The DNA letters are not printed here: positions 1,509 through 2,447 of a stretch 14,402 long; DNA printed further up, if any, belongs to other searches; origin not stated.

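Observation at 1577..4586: Translationally coupled VanX-like dipeptidase, B12-domain radical SAM and GNAT operon, divergent from a tandem Lrp regulator, in an archaeal context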

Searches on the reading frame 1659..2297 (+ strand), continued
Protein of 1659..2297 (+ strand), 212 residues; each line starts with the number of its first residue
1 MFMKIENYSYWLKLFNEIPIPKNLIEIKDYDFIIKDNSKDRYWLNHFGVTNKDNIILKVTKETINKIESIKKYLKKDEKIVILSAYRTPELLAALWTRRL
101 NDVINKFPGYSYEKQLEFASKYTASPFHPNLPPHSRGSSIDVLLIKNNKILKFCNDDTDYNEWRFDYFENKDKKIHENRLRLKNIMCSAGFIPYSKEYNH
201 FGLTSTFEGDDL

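Call 65: predict_structure(alignment_id=A8)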
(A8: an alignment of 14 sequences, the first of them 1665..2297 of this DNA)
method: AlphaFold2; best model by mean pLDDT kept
length: 210 residues; sequences in the alignment: 14
mean_pLDDT: 89.5   pTM: 0.85
mean pLDDT of the five models: 89.5, 89.5, 89.2, 88.9, 88.6
residues with pLDDT >= 90: 145; 70-90: 52; 50-70: 11; < 50: 2
segments of 3 or more residues with pLDDT < 50: none
pLDDT, mean of each block of 10 residues (from residue 1): 80 94 83 80 82 86 96 96 93 92 93 91 85 94 96 87 94 98 97 92 70
secondary structure, 60 per line:
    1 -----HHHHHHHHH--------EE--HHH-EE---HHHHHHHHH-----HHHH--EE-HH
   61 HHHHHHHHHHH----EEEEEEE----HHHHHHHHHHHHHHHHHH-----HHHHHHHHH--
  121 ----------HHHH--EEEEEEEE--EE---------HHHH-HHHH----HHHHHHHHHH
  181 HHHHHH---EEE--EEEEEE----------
elements in order: H6-14 H36-44 H50-53 H59-71 E76-82 H87-104 H110-118 H131-134 E137-144 H158-161 H163-166 H171-186 E190-192 E195-200
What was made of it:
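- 1659..2297 (+): VanX-type (MEROPS M15D-like) zinc dipeptidase homologue, cytoplasmic (no signal peptide seen); the likely true start is 1665. The AF2 model has pLDDT 89.5 (call 65).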

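Call 70: fold_search(model_id=the predicted structure, library=pdb)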
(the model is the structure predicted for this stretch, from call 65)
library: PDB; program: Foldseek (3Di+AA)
matches with E <= 10: 148; with E <= 0.001: 1
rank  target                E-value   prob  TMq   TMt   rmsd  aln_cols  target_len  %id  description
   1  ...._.                2.0e-06  1.00  0.61  0.64   5.0       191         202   18  Crystal Structure of VanX (released 2004-06-15)
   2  5opz_A                2.7e-03  0.99  0.32  0.46   8.0       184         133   13  Crystal structure of Serratia marcescens L-Ala D-Glu endopeptidase ChiX (released 2018-01-17)
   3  4f78                  1.7e-02  0.93  0.34  0.29  10.8       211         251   16  Crystal Structure of Vancomycin Resistance D,D-dipeptidase VanXYg (released 2012-05-23)
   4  8a9n_B                1.1e+00  0.06  0.13  0.16   9.0        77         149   22  Structure of DpA polyamine acetyltransferase in complex with 1,3-DAP (released 2023-07-12)
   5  21wj_A                1.2e+00  0.03  0.14  0.04  19.3       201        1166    8  BaCas12a3 ternary complex (released 2026-01-14)
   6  1z9u_A                1.3e+00  0.08  0.12  0.14   8.7        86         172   12  Structural Genomics, The crystal structure of the acetyl transferase, modifies N-terminal serine of 50S ribosomal subu (released 2005-07-05)
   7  5a0q_A                1.3e+00  0.04  0.13  0.14  14.8       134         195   10  Cryo-EM reveals the conformation of a substrate analogue in the human 20S proteasome core (released 2015-12-30)
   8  3am9_A                1.4e+00  0.14  0.15  0.03  16.9        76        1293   17  Complex of bovine xanthine dehydrogenase and trihydroxy FYX-051 (released 2010-11-03)
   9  1s7l                  1.6e+00  0.06  0.12  0.14   9.1        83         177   12  RimL- Ribosomal L7/L12 alpha-N-protein acetyltransferase in complex with Coenzyme A (CoA-Cys134 Disulfide) (released 2005-03-15)
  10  9evs_F                1.6e+00  0.03  0.13  0.17  17.9       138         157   15  Structure of the flowering plant mitoribosome with P-site tRNA (released 2025-09-03)
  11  3gxk_C                2.2e+00  0.15  0.17  0.20  10.3        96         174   14  The crystal structure of g-type lysozyme from Atlantic cod (Gadus morhua L.) in complex with NAG oligomers sheds new l (released 2009-10-20)
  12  1s7f                  2.2e+00  0.03  0.11  0.10   9.3        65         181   15  RimL- Ribosomal L7/L12 alpha-N-protein acetyltransferase crystal form I (apo) (released 2005-03-15)
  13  3amz_B                2.5e+00  0.10  0.15  0.03  17.1        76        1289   17  Bovine Xanthine Oxidoreductase urate bound form (released 2010-12-01)
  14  3eub_4                2.5e+00  0.09  0.15  0.05  16.5        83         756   17  Crystal Structure of Desulfo-Xanthine Oxidase with Xanthine (released 2009-01-27)
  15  5f46_B                2.5e+00  0.05  0.11  0.14   9.8        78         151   14  Crystal structure of an aminoglycoside acetyltransferase meta-AAC0020 from an uncultured soil metagenomic sample, apoe (released 2015-12-16)
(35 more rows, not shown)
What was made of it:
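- On Peptidase M15D (VanX-type D-Ala-D-Ala dipeptidase): ChiX and VanXYG follow (call 70).
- Closest known: VanX / DdpX D-Ala-D-Ala dipeptidases. Same: The fold matches VanX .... with TM 0.61-0.64 (call 70).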

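Call 79: search_protein_families(library=padloc, proteins=[window:1665-2297:+], max_evalue=0.01)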
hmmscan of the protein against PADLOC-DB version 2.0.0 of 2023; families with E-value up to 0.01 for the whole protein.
window:1665-2297:+ (210 aa): 0 families

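Call 80: search_protein_families(library=phrogs, proteins=[window:1665-2297:+], max_evalue=0.001)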
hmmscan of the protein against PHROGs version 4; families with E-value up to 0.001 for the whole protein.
window:1665-2297:+ (210 aa): 0 families

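Call 82: search_solved_structures(query=A8, max_evalue=0.1, show_alignments=1)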
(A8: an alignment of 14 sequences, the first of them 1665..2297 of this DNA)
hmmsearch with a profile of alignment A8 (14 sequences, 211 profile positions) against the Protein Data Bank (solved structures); distinct sequences matched with E-value up to 0.1: 3.
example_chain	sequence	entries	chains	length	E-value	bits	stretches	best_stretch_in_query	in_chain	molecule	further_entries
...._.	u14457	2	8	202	3.1e-17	66.1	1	58-206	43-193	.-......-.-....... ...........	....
4mur_A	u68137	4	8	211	0.066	16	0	75-148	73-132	D,D-dipeptidase/D,D-carboxypeptidase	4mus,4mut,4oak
4mph_A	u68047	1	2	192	0.071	15.9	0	55-184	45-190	D-alanyl-D-alanine carboxypeptidase family protein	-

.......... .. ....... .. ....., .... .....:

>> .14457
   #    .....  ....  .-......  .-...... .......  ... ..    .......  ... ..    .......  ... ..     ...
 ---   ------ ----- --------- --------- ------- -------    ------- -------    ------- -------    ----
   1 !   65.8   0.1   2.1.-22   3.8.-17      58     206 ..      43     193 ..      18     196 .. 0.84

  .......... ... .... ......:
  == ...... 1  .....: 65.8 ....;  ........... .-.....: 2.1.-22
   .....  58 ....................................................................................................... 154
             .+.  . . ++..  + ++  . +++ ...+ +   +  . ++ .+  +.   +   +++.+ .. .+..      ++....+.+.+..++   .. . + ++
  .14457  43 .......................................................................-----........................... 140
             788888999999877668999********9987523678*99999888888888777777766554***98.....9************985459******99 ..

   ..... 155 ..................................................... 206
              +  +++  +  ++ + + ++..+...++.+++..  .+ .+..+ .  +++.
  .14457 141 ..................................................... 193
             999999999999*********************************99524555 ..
